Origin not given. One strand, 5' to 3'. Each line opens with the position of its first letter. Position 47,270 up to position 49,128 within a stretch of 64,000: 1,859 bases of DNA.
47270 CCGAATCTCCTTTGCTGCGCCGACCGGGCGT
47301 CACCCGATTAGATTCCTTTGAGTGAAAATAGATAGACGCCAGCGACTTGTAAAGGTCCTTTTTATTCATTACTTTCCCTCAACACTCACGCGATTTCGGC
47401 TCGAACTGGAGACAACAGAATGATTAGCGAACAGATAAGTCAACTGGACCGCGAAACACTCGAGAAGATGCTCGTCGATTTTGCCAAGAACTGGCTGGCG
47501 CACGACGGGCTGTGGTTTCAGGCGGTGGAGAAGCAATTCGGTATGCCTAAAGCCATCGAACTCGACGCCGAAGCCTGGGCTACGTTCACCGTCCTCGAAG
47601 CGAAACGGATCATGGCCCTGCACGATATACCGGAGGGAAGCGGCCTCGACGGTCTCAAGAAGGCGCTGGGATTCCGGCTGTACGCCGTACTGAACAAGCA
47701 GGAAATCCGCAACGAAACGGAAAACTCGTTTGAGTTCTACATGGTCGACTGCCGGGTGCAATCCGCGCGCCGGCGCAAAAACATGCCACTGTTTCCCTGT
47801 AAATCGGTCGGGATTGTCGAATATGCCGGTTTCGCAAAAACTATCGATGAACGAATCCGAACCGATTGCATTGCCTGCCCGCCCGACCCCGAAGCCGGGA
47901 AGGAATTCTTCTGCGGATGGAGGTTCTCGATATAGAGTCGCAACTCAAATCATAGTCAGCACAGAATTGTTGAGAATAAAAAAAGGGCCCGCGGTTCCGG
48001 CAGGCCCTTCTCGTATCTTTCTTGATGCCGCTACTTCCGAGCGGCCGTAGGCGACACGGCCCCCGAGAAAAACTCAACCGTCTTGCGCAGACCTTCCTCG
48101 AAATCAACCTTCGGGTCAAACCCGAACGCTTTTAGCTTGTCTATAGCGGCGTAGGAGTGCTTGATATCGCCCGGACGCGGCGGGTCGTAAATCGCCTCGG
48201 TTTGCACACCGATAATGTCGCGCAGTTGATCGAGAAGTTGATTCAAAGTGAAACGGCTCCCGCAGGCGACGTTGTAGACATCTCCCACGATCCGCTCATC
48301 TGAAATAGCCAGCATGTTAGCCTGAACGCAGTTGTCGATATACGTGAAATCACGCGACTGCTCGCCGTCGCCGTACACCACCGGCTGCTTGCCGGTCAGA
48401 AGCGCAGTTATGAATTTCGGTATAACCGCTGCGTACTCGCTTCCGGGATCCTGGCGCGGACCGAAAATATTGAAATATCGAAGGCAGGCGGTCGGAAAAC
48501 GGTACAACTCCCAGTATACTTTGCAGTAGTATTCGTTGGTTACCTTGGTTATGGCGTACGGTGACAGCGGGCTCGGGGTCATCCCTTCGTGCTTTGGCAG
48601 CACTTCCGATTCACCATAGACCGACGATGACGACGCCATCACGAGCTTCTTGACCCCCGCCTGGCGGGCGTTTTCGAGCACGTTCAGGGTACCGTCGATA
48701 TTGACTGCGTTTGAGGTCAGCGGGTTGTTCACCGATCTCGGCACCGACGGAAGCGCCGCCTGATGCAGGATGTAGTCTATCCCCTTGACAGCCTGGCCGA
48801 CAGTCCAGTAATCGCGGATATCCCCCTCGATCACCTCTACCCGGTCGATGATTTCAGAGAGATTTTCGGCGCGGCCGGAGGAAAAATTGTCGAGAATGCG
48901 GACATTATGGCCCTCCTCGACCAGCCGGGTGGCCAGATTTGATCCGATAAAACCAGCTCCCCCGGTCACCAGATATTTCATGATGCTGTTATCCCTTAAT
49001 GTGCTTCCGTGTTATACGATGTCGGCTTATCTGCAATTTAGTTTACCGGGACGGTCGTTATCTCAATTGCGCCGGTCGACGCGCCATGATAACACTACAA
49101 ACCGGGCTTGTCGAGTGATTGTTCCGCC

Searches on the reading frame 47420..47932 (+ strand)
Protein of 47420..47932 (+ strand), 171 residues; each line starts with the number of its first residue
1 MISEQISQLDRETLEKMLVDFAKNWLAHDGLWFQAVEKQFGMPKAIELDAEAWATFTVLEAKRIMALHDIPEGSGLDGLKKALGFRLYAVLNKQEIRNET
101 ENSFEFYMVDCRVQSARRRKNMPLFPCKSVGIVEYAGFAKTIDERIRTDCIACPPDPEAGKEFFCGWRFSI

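Call 71: search_protein_families(library=pfam, proteins=[window:47420-47932:+], max_evalue=0.00001)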
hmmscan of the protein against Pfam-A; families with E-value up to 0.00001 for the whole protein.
window:47420-47932:+ (171 aa): 1 family
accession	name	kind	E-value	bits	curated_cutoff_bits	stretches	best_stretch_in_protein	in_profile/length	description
PF19620.4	DUF6125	-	2.1e-76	255.9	27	1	8-170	2-163/164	Family of unknown function (DUF6125)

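Call 72: search_protein_families(library=padloc, proteins=[window:47420-47932:+], max_evalue=0.001)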
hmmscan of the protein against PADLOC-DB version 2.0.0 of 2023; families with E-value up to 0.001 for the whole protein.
window:47420-47932:+ (171 aa): 0 families

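Call 76: find_homologous_proteins(query=window:47420-47932:+, max_evalue=1e-20)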
Query window:47420-47932:+ (171 aa): 6309 proteins with E <= 1e-20 among 6376 candidates; the best 120 are listed.
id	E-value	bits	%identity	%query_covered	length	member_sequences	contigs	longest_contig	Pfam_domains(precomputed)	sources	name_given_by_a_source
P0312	2.0e-112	391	100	100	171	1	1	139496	PF19620.5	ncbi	-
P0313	1.4e-111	388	99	100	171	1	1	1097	PF19620.5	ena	-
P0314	1.2e-110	385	99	100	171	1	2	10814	PF19620.5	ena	-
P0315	2.5e-109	381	96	100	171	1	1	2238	PF19620.5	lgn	-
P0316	8.1e-107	372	94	100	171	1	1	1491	PF19620.5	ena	-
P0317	2.3e-92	325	82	100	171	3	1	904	PF19620.5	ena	-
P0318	2.6e-91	322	82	99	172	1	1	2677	PF19620.5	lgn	-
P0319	3.9e-91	321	82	98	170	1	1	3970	PF19620.5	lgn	-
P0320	7.2e-91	320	82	98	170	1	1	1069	PF19620.5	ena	-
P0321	1.1e-90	320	82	98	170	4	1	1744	PF19620.5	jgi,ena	-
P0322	1.5e-90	319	81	99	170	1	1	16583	PF19620.5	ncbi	-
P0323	2.3e-90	319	81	98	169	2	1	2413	PF19620.5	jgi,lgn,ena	-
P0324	4.3e-90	318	79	99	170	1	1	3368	PF19620.5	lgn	-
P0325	6.0e-90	317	79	99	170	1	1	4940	PF19620.5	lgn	-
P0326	1.1e-89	317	80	98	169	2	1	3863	PF19620.5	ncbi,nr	ncbi:MAG: DUF6125 family protein [candidate division Zixibacteria bacterium]|nr:DUF6125 family prote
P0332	5.5e-89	314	79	98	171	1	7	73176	PF19620.5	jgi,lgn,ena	-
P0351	3.0e-87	309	80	98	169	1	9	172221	PF19620.5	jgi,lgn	-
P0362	6.6e-87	308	78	99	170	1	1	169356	PF19620.5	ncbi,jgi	-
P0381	1.9e-86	306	79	98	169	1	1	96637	PF19620.5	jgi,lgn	-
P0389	3.9e-86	305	77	98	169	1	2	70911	PF19620.5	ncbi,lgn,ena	-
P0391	7.0e-86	304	79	98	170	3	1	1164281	PF19620.5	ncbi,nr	ncbi:MAG: hypothetical protein IPH75_08560 [bacterium]|nr:hypothetical protein [bacterium]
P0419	5.0e-85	301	76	96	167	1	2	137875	PF19620.5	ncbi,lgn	-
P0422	6.0e-85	301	79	96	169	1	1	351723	PF19620.5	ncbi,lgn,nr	ncbi:MAG: hypothetical protein KOO62_02280 [candidate division Zixibacteria bacterium]|nr:hypothetic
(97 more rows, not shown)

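Call 77: find_encoding_contigs(protein=P0351, flank=9000, max_places=1)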
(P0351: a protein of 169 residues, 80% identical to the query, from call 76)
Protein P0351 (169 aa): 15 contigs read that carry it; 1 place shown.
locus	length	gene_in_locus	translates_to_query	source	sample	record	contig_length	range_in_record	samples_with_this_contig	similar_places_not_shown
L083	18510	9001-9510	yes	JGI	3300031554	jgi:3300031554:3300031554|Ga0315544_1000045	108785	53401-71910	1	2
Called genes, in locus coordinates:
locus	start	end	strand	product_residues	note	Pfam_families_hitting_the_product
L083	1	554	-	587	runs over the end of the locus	PF01558:POR, PF01855:POR_N, PF02776:TPP_enzyme_N (faint)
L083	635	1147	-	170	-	PF00210:Ferritin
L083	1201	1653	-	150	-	PF02915:Rubrerythrin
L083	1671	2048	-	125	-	PF06397:Desulfoferrod_N, PF01880:Desulfoferrodox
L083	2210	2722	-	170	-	PF02915:Rubrerythrin, PF09537:DUF2383 (faint)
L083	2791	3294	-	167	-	PF00210:Ferritin (faint)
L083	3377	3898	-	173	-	PF00578:AhpC-TSA, PF08534:Redoxin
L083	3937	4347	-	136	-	PF01475:FUR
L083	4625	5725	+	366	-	-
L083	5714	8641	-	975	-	PF00082:Peptidase_S8, PF13860:FlgD_ig (weak), PF18962:Por_Secre_tail (weak)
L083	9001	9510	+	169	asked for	PF19620:DUF6125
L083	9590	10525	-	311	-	PF01073:3Beta_HSD, PF01370:Epimerase, PF02719:Polysacc_synt_2, PF04321:RmlD_sub_bind, PF05368:NmrA, PF13460:NAD_binding_10, PF16363:GDP_Man_Dehyd, PF07993:NAD_binding_4 (weak), +1 more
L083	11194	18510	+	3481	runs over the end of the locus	PF13448:DUF4114 (faint), PF18911:PKD_4 (faint), PF19077:Big_13 (faint), PF22352:K319L-like_PKD (faint), PF00801:PKD (faint), PF07495:Y_Y_Y (faint), PF17963:Big_9 (weak), PF18962:Por_Secre_tail, +1 more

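Call 78: find_encoding_contigs(protein=P0362, flank=9000, max_places=1)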
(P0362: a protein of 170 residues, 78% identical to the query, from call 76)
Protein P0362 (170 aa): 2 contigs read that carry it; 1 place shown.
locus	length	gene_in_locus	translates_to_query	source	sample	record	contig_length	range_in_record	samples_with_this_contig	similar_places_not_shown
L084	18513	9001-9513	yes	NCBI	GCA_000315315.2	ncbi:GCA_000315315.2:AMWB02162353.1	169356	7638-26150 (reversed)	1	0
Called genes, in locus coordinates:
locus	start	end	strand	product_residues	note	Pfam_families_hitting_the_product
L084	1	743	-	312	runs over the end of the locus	PF07949:YbbR (weak)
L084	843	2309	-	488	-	PF08450:SGL (faint), PF07494:Reg_prop (faint)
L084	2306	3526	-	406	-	PF01546:Peptidase_M20, PF07687:M20_dimer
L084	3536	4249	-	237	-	PF04493:Endonuclease_5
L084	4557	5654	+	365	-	-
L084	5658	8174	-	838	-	PF00082:Peptidase_S8, PF18962:Por_Secre_tail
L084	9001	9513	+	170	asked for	PF19620:DUF6125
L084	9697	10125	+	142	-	PF01957:NfeD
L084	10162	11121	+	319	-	PF01145:Band_7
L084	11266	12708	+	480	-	PF01875:Memo, PF01871:AMMECR1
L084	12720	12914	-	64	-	PF09360:zf-CDGSH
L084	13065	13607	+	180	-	-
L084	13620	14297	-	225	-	PF01209:Ubie_methyltran, PF13489:Methyltransf_23, PF05401:NodS, PF13847:Methyltransf_31, PF08241:Methyltransf_11, PF08242:Methyltransf_12, PF13649:Methyltransf_25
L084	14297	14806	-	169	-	PF01661:Macro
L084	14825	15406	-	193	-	PF01569:PAP2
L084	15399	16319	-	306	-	PF00294:PfkB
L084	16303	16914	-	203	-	PF01205:Impact_N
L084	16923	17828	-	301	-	PF02481:DNA_processg_A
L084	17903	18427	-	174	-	PF12822:ECF_trnsprt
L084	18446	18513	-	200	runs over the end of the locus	PF01209:Ubie_methyltran, PF02353:CMAS (weak), PF01135:PCMT (weak), PF13489:Methyltransf_23, PF13847:Methyltransf_31, PF08241:Methyltransf_11, PF08242:Methyltransf_12, PF13649:Methyltransf_25, +2 more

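Call 79: find_encoding_contigs(protein=P0391, flank=9000, max_places=1)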
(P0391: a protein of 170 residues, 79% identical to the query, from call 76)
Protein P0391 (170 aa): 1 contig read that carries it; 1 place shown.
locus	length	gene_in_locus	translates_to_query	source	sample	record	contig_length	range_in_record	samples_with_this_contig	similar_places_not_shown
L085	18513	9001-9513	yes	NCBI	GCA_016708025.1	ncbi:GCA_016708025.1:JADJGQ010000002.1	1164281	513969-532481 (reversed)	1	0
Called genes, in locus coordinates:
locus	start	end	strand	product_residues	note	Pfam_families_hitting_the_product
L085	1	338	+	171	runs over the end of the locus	PF01325:Fe_dep_repress, PF02742:Fe_dep_repr_C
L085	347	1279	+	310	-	PF01297:ZnuA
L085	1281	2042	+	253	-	PF00005:ABC_tran, PF13476:AAA_23 (faint), PF02463:SMC_N (faint), PF13304:AAA_21 (faint)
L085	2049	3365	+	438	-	PF00950:ABC-3, PF02742:Fe_dep_repr_C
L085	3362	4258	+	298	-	PF00950:ABC-3, PF01032:FecCD (weak)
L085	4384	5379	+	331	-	-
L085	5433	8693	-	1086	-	PF00082:Peptidase_S8, PF18962:Por_Secre_tail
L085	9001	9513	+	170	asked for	PF19620:DUF6125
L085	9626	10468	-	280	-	PF00127:Copper-bind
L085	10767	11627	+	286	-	PF02129:Peptidase_S15, PF01738:DLH (faint), PF20434:BD-FAE, PF12146:Hydrolase_4 (faint), PF00326:Peptidase_S9, PF02230:Abhydrolase_2 (faint)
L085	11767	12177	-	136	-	PF10543:ORF6N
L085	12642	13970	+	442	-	PF02881:SRP54_N, PF00448:SRP54, PF02978:SRP_SPB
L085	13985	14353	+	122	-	PF00886:Ribosomal_S16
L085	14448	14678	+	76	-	PF13083:KH_KhpA-B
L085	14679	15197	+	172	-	PF01782:RimM, PF05239:PRC, PF24986:PRC_RimM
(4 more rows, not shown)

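Call 80: find_encoding_contigs(protein=P0422, flank=9000, max_places=1)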
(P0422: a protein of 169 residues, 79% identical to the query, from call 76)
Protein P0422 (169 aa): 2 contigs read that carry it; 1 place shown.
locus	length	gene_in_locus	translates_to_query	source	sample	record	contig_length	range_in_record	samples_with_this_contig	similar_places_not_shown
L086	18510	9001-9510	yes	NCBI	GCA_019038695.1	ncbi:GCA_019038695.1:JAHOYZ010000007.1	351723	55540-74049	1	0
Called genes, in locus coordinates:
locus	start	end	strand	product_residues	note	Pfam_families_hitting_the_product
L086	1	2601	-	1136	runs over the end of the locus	PF07693:KAP_NTPase, PF13191:AAA_16 (faint)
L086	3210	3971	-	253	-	-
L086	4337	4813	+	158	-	PF00293:NUDIX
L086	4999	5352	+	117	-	PF02261:Asp_decarbox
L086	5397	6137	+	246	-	PF00483:NTP_transferase, PF01128:IspD, PF02348:CTP_transf_3 (weak), PF12804:NTP_transf_3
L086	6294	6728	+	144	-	-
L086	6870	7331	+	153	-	-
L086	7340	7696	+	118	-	PF02410:RsfS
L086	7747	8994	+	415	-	PF07498:Rho_N, PF07497:Rho_RNA_bind, PF00006:ATP-synt_ab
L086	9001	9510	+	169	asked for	PF19620:DUF6125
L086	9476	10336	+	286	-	PF13489:Methyltransf_23 (weak), PF13847:Methyltransf_31 (weak), PF08241:Methyltransf_11, PF08242:Methyltransf_12, PF13649:Methyltransf_25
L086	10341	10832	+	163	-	PF00583:Acetyltransf_1, PF13673:Acetyltransf_10, PF13508:Acetyltransf_7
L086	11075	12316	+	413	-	PF00924:MS_channel_2nd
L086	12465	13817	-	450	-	PF19290:PmbA_TldD_2nd (weak), PF19289:PmbA_TldD_3rd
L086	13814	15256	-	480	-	PF01523:PmbA_TldD_1st, PF19290:PmbA_TldD_2nd (weak), PF19289:PmbA_TldD_3rd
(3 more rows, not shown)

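Call 81: find_encoding_contigs(protein=P0381, flank=9000, max_places=1)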
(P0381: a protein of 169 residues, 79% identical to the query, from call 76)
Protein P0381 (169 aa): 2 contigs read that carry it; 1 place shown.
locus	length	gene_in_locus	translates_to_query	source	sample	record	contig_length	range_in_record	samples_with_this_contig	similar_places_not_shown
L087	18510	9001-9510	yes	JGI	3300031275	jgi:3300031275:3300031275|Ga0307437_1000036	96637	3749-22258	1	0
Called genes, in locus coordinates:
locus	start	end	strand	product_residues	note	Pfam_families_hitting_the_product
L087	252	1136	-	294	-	PF13860:FlgD_ig, PF18962:Por_Secre_tail (weak)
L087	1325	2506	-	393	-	PF18962:Por_Secre_tail (weak)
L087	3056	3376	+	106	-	PF12840:HTH_20 (faint), PF01022:HTH_5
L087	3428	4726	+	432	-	PF03773:ArsP_1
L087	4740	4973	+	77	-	PF13192:Thioredoxin_3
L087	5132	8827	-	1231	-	PF00082:Peptidase_S8, PF13860:FlgD_ig (weak), PF18962:Por_Secre_tail (weak)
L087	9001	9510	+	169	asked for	PF19620:DUF6125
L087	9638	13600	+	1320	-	PF17957:Big_7 (faint), PF13860:FlgD_ig, PF18962:Por_Secre_tail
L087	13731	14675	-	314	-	PF01073:3Beta_HSD, PF01370:Epimerase, PF02719:Polysacc_synt_2, PF04321:RmlD_sub_bind, PF05368:NmrA, PF07993:NAD_binding_4 (weak), PF13460:NAD_binding_10, PF16363:GDP_Man_Dehyd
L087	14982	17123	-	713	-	PF24248:DUF7451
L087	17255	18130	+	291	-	PF04055:Radical_SAM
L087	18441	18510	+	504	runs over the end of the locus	PF00072:Response_reg, PF13185:GAF_2 (weak), PF13487:HD_5, PF01966:HD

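Call 82: find_encoding_contigs(protein=P0389, flank=9000, max_places=1)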
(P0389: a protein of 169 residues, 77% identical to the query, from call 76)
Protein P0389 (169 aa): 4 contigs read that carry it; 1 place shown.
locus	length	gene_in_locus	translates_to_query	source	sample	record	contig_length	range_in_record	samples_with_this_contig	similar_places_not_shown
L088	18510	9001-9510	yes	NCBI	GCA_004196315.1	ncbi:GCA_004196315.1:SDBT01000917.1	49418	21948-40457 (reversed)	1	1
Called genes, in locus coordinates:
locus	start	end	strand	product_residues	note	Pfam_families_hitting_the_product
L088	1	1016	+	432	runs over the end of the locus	PF03773:ArsP_1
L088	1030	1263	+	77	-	PF13192:Thioredoxin_3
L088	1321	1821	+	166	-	-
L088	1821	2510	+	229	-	PF02683:DsbD_TM (weak), PF13386:DsbD_2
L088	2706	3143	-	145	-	PF11351:GTA_holin_3TM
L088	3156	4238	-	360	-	PF01734:Patatin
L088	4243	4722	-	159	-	-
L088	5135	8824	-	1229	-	PF13860:FlgD_ig (faint), PF00082:Peptidase_S8, PF18962:Por_Secre_tail (faint)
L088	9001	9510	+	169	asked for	PF19620:DUF6125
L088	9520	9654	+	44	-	-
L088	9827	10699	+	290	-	-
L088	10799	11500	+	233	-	-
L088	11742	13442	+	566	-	PF06280:fn3_5 (faint), PF06030:WxLIP_PGBD (faint), PF23619:Ig_VWA7 (faint)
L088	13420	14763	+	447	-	PF03958:Secretin_N (faint), PF00263:Secretin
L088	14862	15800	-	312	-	PF01073:3Beta_HSD, PF01370:Epimerase, PF02719:Polysacc_synt_2, PF04321:RmlD_sub_bind, PF05368:NmrA, PF13460:NAD_binding_10, PF16363:GDP_Man_Dehyd, PF07993:NAD_binding_4 (weak)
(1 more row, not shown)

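Call 83: find_encoding_contigs(protein=P0419, flank=9000, max_places=1)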
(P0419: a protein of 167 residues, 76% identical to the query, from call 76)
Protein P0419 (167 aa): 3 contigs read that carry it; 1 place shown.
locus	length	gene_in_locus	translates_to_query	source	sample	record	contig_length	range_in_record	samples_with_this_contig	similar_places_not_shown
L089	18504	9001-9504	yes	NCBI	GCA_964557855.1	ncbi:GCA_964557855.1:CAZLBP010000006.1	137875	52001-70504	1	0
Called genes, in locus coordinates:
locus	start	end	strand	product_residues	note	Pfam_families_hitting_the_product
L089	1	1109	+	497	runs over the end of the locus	PF03349:Toluene_X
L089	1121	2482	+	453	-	-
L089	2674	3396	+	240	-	PF02585:PIG-L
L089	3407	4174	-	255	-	PF13489:Methyltransf_23, PF08241:Methyltransf_11, PF08242:Methyltransf_12, PF13649:Methyltransf_25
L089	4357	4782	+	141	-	PF01957:NfeD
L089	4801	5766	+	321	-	PF01145:Band_7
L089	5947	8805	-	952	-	PF00082:Peptidase_S8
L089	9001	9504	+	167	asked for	PF19620:DUF6125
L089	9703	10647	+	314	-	PF01336:tRNA_anti-codon, PF01966:HD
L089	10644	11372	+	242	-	PF00005:ABC_tran, PF13304:AAA_21 (faint)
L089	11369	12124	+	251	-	PF03649:UPF0014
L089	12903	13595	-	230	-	-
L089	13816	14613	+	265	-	-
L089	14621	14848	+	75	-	PF12728:HTH_17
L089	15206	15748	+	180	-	PF02082:Rrf2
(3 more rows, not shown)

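Call 84: find_encoding_contigs(protein=P0332, flank=9000, max_places=1)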
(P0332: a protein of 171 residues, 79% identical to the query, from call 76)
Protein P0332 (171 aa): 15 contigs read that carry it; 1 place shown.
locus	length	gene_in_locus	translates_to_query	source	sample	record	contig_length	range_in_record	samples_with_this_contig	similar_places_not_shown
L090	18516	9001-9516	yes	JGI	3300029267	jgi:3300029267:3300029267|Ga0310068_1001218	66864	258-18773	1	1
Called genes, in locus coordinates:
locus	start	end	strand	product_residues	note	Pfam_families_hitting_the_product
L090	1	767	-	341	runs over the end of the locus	?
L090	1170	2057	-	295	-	-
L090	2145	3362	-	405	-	PF13229:Beta_helix, PF05048:NosD, PF13229:Beta_helix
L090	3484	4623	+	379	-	-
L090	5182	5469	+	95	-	PF01541:GIY-YIG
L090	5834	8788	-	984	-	PF00082:Peptidase_S8, PF18962:Por_Secre_tail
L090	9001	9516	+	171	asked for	PF19620:DUF6125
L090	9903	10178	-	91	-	-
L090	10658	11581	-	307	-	PF00581:Rhodanese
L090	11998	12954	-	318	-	PF01073:3Beta_HSD, PF01370:Epimerase, PF02719:Polysacc_synt_2, PF04321:RmlD_sub_bind, PF05368:NmrA (weak), PF13460:NAD_binding_10, PF16363:GDP_Man_Dehyd, PF07993:NAD_binding_4, +1 more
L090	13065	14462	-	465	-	PF01235:Na_Ala_symp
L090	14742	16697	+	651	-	PF08448:PAS_4 (weak), PF00512:HisKA, PF02518:HATPase_c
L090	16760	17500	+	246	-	PF00072:Response_reg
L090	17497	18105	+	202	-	PF00072:Response_reg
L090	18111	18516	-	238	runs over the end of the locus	PF13386:DsbD_2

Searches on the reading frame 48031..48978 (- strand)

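Call 71: search_protein_families(library=pfam, proteins=[window:48031-48978:-], max_evalue=0.00001)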
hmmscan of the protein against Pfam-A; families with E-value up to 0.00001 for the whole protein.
window:48031-48978:- (315 aa): 8 families
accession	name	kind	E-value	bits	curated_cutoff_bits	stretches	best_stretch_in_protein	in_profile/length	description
PF01370.27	Epimerase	-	6.9e-61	206.1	20.9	1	3-238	2-240/240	NAD dependent epimerase/dehydratase family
PF16363.11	GDP_Man_Dehyd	-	5.7e-55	187.5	27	1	3-300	1-332/332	GDP-mannose 4,6 dehydratase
PF01073.25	3Beta_HSD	-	8.9e-30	104.1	22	1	3-225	1-229/280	3-beta hydroxysteroid dehydrogenase/isomerase family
PF02719.21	Polysacc_synt_2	-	4.8e-18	65.8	20.2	1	3-261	2-252/293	Polysaccharide biosynthesis protein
PF13460.12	NAD_binding_10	-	6e-13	49.5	27.2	1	6-149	1-128/184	NAD(P)H-binding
PF07993.18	NAD_binding_4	-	1.4e-09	37.9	20.1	1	4-220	1-257/258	Male sterility protein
PF04321.23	RmlD_sub_bind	-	6.3e-09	35.8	27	1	3-150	4-134/287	RmlD substrate binding domain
PF05368.20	NmrA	-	9.7e-06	25.8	27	0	3-117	6-107/298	NmrA-like family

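Call 72: search_protein_families(library=padloc, proteins=[window:48031-48978:-], max_evalue=0.001)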
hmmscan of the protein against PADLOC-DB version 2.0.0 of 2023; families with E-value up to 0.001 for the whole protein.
window:48031-48978:- (315 aa): 0 families
